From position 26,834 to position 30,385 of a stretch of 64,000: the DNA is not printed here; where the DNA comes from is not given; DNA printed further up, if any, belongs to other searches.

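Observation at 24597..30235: Second, non-canonical chaperone-usher-like locus built on DUF4402 subunits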

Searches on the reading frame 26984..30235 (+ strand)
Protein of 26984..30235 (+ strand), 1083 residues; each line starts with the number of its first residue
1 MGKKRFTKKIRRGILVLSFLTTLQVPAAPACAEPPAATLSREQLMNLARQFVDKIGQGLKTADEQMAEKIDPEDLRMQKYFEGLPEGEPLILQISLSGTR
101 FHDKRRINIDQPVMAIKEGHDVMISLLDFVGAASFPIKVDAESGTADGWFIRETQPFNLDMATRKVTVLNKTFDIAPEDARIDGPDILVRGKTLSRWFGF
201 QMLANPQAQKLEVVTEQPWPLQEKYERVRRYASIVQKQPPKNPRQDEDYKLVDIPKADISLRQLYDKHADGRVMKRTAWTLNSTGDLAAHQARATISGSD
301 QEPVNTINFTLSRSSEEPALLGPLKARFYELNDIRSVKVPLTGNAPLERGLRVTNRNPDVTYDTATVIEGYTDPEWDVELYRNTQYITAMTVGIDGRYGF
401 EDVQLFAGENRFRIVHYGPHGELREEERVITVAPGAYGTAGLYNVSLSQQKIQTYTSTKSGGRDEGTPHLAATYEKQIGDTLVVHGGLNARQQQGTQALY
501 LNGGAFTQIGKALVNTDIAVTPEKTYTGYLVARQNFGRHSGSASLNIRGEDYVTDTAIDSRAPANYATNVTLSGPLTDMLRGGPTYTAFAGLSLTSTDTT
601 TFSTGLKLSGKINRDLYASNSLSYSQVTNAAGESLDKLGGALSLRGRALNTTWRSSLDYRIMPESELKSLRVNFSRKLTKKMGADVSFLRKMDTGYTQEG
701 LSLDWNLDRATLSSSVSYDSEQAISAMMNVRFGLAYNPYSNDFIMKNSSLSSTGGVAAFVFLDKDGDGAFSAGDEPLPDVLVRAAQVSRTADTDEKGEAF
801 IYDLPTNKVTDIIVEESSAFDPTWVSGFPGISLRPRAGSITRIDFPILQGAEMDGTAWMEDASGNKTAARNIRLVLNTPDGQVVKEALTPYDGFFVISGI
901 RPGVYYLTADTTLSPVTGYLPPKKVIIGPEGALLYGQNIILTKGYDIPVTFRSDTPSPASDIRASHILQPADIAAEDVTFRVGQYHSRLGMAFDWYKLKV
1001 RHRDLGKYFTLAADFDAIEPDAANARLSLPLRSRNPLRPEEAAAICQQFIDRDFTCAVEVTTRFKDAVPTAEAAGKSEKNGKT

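Call 3: search_protein_families(library=pfam, proteins=[window:26984-30235:+], max_evalue=1)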
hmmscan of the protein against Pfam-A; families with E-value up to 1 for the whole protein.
window:26984-30235:+ (1083 aa): 4 families
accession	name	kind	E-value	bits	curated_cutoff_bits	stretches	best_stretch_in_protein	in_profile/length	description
PF13620.12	CarboxypepD_reg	-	0.00024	21.8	32.3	1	868-910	13-55/82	Carboxypeptidase regulatory-like domain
PF17210.9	SdrD_B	-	0.001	19.6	29.7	0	758-798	5-49/112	SdrD B-like domain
PF19403.5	SpaA_2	-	0.041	14.9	25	1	257-314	4-62/96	Prealbumin-like fold domain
PF17802.7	SpaA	-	0.12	13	23.1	0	870-908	17-57/91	Prealbumin-like fold domain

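Call 4: search_protein_families(library=ncbifam, proteins=[window:26984-30235:+], max_evalue=1)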
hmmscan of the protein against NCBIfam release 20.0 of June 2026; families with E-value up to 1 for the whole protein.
window:26984-30235:+ (1083 aa): 1 family
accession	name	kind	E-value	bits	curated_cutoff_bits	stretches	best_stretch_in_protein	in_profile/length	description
NF003504.0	PRK05170.2-2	equivalog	0.12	12.4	150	1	129-182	22-71/104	YcgN family cysteine cluster protein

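Call 7: search_solved_structures(query=window:26984-30235:+, max_evalue=10)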
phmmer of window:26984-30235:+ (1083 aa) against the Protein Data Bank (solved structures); distinct sequences matched with E-value up to 10: 1.
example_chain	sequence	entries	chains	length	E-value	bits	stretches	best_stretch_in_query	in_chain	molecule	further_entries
5y9i_A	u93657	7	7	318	1.8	9.5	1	812-843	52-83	Uncharacterized protein KdoO | Kdo hydroxylase, KdoO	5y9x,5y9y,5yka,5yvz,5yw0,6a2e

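Call 15: find_homologous_proteins(query=window:26984-30235:+, max_evalue=0.001)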
Query window:26984-30235:+ (1083 aa): 89 proteins with E <= 0.001 among 8000 candidates.
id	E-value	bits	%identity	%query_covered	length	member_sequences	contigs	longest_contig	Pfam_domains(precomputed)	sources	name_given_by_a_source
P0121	0.0e+0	2370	96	100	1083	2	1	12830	-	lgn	-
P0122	0.0e+0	2102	84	100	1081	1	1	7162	-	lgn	-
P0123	0.0e+0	1070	47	100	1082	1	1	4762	PF13620.13,PF17210.10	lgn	-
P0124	3.2e-298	1010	45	99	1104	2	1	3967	-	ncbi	-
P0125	4.6e-278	943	43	100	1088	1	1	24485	PF13620.13,PF22904.4,PF17210.10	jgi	jgi:hypothetical protein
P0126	6.1e-276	936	43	98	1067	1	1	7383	-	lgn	-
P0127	7.9e-256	870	41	94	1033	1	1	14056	PF13620.13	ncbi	-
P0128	1.6e-248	846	40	97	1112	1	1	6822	PF13620.13,PF17210.10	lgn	-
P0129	3.5e-248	845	41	96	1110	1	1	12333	PF13620.13,PF17210.10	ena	-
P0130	4.9e-242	824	39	96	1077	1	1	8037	-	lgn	-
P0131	2.5e-234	799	40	96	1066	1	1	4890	PF13620.13,PF17210.10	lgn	-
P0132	3.7e-234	798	39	97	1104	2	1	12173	PF13620.13,PF17210.10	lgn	-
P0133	2.6e-231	789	40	94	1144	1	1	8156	PF17802.8,PF13620.13,PF17210.10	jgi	jgi:hypothetical protein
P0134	2.8e-231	789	40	94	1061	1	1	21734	PF13620.13,PF17210.10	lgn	-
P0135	4.4e-230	785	39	95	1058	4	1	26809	PF13620.13,PF22904.4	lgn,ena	-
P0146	1.6e-171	591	33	99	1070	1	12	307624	PF13620.13,PF17210.10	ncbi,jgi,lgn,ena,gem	-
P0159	2.7e-89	319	27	76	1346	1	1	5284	PF05036.19,PF13620.13,PF17210.10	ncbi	-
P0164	2.4e-76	276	30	72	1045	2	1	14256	PF05036.19,PF13620.13,PF17210.10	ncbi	-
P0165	1.7e-73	266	30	73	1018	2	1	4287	PF13620.13,PF17210.10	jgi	jgi:cell division septation protein DedD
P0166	1.9e-73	266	29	73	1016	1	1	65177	PF13620.13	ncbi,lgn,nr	ncbi:MAG: SPOR domain-containing protein [Pseudomonadota bacterium]|nr:SPOR domain-containing protei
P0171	1.8e-67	246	30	28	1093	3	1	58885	PF13620.13,PF17210.10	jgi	jgi:hypothetical protein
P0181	2.7e-50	189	23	77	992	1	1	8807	PF05036.19,PF13620.13,PF17210.10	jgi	jgi:hypothetical protein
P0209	1.4e-32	131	23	74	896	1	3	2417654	PF13620.13,PF17210.10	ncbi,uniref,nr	ncbi:carboxypeptidase regulatory-like domain-containing protein [Sphingomonas lutea]|uniref:Carboxyp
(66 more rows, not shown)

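Call 19: find_encoding_contigs(protein=P0146, flank=7000, max_places=2)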
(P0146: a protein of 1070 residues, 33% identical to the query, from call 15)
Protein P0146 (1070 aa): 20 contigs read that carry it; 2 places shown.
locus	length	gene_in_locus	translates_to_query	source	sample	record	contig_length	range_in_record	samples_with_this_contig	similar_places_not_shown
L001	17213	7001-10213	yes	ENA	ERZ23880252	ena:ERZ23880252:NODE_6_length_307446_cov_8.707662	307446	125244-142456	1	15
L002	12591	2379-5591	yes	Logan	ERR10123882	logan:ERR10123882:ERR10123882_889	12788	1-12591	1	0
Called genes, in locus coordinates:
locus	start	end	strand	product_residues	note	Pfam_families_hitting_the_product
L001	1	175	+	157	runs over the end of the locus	PF04229:GrpB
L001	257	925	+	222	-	PF00462:Glutaredoxin (weak), PF02798:GST_N, PF13409:GST_N_2, PF13417:GST_N_3, PF00043:GST_C (weak), PF13410:GST_C_2 (weak)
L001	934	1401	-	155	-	-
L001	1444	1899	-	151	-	PF05099:TerB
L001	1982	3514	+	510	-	PF00171:Aldedh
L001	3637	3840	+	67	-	-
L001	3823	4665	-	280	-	-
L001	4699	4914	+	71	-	-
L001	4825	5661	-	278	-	-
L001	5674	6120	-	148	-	PF14352:DUF4402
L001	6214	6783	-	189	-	PF14352:DUF4402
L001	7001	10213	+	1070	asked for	PF13620:CarboxypepD_reg (faint), PF17210:SdrD_B (faint)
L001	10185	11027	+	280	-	PF11306:DUF3108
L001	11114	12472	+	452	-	PF00483:NTP_transferase, PF01128:IspD, PF12804:NTP_transf_3, PF00132:Hexapep (weak), PF25084:LbH_EIF2B (faint), PF25087:GMPPB_C (faint), PF00132:Hexapep, PF14602:Hexapep_2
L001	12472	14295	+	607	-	PF13522:GATase_6, PF13537:GATase_7, PF01380:SIS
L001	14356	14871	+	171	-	-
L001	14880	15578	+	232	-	PF12796:Ank_2, PF00023:Ank (faint), PF13637:Ank_4 (faint)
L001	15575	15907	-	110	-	PF00462:Glutaredoxin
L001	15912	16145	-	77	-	PF01722:BolA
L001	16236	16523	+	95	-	PF00462:Glutaredoxin, PF13417:GST_N_3 (weak), PF13409:GST_N_2 (weak), PF04908:SH3BGR (weak)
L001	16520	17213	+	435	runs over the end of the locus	PF13576:Pentapeptide_3 (weak), PF13599:Pentapeptide_4, PF00805:Pentapeptide, PF00805:Pentapeptide, PF00805:Pentapeptide, PF13599:Pentapeptide_4, PF00805:Pentapeptide, PF00805:Pentapeptide, +7 more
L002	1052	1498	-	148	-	PF14352:DUF4402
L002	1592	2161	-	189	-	PF14352:DUF4402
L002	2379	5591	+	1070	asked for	PF13620:CarboxypepD_reg (faint), PF17210:SdrD_B (faint)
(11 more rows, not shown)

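Call 20: find_encoding_contigs(protein=P0209, flank=7000, max_places=2)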
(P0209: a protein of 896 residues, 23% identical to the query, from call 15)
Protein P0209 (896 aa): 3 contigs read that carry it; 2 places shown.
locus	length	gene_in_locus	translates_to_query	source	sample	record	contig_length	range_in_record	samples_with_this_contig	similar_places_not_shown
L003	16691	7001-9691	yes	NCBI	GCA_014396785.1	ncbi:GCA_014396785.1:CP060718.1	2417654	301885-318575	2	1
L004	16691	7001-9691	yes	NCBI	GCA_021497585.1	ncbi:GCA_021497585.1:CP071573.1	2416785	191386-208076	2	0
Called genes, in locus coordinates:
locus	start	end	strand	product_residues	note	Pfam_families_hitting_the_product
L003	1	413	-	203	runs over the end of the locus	PF12796:Ank_2, PF13606:Ank_3 (faint), PF12796:Ank_2, PF00023:Ank (weak), PF13637:Ank_4 (weak), PF13857:Ank_5 (weak), PF00023:Ank (weak)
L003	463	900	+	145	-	PF03692:CxxCxxCC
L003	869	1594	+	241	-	PF01863:YgjP-like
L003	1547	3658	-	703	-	PF00912:Transgly, PF00905:Transpeptidase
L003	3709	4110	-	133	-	PF01641:SelR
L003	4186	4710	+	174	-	PF14352:DUF4402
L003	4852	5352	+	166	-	PF14352:DUF4402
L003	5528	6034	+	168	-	PF14352:DUF4402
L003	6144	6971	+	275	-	-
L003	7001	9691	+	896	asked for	PF13620:CarboxypepD_reg, PF17210:SdrD_B (weak)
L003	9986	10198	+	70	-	-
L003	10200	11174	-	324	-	PF13717:Zn_ribbon_4, PF13719:Zn_ribbon_5 (weak)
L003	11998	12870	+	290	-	-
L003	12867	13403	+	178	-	PF02698:DUF218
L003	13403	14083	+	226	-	PF01553:Acyltransferase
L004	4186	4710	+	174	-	PF14352:DUF4402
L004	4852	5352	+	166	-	PF14352:DUF4402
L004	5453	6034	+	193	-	PF14352:DUF4402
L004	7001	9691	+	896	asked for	PF13620:CarboxypepD_reg, PF17210:SdrD_B (weak)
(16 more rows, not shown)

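Call 31: find_encoding_contigs(protein=P0166, flank=6000, max_places=1)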
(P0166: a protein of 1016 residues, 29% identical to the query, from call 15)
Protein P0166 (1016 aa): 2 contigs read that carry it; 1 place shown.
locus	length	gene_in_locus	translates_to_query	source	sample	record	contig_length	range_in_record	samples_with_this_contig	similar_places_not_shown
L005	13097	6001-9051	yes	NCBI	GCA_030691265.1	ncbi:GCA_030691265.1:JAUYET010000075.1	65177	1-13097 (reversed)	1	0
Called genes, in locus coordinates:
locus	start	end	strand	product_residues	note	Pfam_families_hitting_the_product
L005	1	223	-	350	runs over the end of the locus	PF02412:TSP_3 (weak), PF00691:OmpA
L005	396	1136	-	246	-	PF13852:DUF4197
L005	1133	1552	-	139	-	PF01741:MscL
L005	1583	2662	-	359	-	PF02445:NadA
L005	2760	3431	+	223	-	PF00308:Bac_DnaA (faint), PF13191:AAA_16 (faint), PF22688:Hda_lid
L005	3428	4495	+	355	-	-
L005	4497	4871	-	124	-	PF00085:Thioredoxin, PF14595:Thioredoxin_9 (weak), PF13098:Thioredoxin_2, PF13905:Thioredoxin_8 (faint)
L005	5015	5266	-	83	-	-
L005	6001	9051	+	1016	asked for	PF13620:CarboxypepD_reg (faint)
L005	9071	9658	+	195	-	-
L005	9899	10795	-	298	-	-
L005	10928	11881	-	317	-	PF14352:DUF4402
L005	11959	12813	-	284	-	-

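Call 32: find_encoding_contigs(protein=P0171, flank=6000, max_places=1)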
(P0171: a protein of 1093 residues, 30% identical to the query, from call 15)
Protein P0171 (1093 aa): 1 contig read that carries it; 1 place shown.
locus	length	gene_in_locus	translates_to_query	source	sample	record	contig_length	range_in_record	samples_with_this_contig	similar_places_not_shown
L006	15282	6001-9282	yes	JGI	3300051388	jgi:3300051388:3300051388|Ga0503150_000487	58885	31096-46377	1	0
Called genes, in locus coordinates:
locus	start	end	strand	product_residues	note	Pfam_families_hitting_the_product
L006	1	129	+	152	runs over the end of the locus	-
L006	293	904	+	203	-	PF17680:FlgO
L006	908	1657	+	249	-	PF17680:FlgO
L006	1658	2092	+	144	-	-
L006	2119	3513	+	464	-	PF17680:FlgO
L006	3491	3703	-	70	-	-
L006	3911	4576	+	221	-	-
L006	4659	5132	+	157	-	-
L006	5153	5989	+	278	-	-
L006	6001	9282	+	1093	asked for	PF17210:SdrD_B (faint), PF13620:CarboxypepD_reg (faint)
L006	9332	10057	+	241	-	PF05036:SPOR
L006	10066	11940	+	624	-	-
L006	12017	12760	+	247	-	PF05711:TylF, PF13578:Methyltransf_24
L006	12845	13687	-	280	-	PF13489:Methyltransf_23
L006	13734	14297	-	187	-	PF00132:Hexapep (faint)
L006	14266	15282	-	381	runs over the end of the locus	PF00155:Aminotran_1_2, PF01041:DegT_DnrJ_EryC1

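Call 33: predict_structure(alignment_id=A2)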
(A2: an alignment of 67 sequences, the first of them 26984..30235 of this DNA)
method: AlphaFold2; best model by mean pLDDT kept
length: 1083 residues; sequences in the alignment: 67
mean_pLDDT: 87.7   pTM: 0.71
mean pLDDT of the five models: 87.7, 87.2, 85.9, 85.1, 84.8
residues with pLDDT >= 90: 715; 70-90: 262; 50-70: 55; < 50: 51
segments of 3 or more residues with pLDDT < 50: 1-36, 1071-1083
pLDDT, mean of each block of 10 residues (from residue 1): 36 45 41 47 75 76 62 79 92 89 75 94 96 94 95 94 95 95 94 94 92 91 78 64 90 95 94 94 96 95 93 92 94 94 91 92 90 86 84 84 90 85 82 71 96 89 90 92 94 90 94 95 94 92 96 73 92 82 85 95 94 85 96 95 89 93 94 92 94 94 94 95 94 95 93 95 91 94 93 96 92 91 90 94 94 94 90 93 92 92 93 83 90 88 88 83 73 93 95 95 93 94 92 92 92 94 78 46 42
secondary structure, 60 per line:
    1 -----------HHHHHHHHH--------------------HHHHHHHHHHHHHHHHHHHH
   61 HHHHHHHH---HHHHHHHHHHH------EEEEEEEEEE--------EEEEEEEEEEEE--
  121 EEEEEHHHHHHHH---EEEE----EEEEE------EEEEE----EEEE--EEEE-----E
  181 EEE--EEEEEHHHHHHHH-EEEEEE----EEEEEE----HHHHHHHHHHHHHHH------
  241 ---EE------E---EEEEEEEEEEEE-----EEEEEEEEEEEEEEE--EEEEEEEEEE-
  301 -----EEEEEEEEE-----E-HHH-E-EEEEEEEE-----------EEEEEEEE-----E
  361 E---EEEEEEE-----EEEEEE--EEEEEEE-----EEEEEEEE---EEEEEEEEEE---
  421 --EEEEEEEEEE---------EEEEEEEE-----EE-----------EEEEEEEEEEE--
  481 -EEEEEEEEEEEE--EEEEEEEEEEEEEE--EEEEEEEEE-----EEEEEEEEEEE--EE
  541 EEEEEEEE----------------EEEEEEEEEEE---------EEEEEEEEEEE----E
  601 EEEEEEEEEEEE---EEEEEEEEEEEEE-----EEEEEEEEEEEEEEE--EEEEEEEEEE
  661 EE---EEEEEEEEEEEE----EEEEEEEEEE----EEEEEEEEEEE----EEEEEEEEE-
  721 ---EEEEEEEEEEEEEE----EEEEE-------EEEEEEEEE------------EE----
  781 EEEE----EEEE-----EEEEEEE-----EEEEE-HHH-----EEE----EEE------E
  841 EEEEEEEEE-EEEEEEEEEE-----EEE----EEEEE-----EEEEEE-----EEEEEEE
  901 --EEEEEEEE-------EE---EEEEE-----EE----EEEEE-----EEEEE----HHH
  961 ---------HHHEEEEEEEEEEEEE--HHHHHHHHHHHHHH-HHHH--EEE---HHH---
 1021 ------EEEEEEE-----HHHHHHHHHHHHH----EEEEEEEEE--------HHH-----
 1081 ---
elements in order (helices of 4 or more, strands of 3 or more residues): H12-20 H41-68 H72-82 E89-98 E107-118 E121-125 H126-133 E137-140 E145-149 E156-160 E165-168 E171-174 E180-183 E186-190 H191-198 E200-205 E210-215 H220-234 E256-267 E273-287 E290-299 E306-314 E328-335 E347-354 E365-371 E377-382 E385-391 E397-404 E408-417 E423-432 E442-449 E468-478 E482-493 E496-509 E512-520 E526-536 E539-548 E565-575 E585-595 E600-612 E616-628 E634-648 E651-662 E666-677 E682-691 E696-706 E711-719 E724-737 E742-746 E754-762 E781-784 E789-792 E798-804 E810-814 E824-826 E831-833 E840-849 E851-860 E866-868 E873-877 E883-888 E894-900 E903-910 E923-927 E939-943 E949-953 E973-985 H988-1001 H1003-1006 E1009-1011 E1027-1033 H1039-1051 E1056-1064
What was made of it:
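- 26984..30235 (+): Usher-like outer-membrane protein, 1083 aa. Layout from the model: signal peptide; helical segment ~41-82; N-terminal domain ~89-215; 24-strand barrel ~256-746 with plug ~354-437; two Ig-like C-terminal domains ~754-930; extra beta-alpha-beta-beta-alpha-beta module ~973-1064. AF2 model pLDDT 87.7, pTM 0.71 (call 33).
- On Chaperone-usher pathway (superfamily level): AF2 model (call 33): the DSSP string gives 6 strands, then a 6-strand plug (365-432), then 18 strands, then two beta-sandwich domains.
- On SPOR domain (C-terminal module of the usher, residues ~973-1064): The window module has the beta-alpha-beta-beta-alpha-beta pattern (call 33).
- Closest known: Classical chaperone-usher pili. 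Different: The usher is about 200 aa longer, with an N-terminal helical segment and an extra C-terminal alpha/beta module (call 33).
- Usher: AF2 pLDDT 87.7 (call 33). The strand count in the DSSP string is 6 + plug + 18 (call 33).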
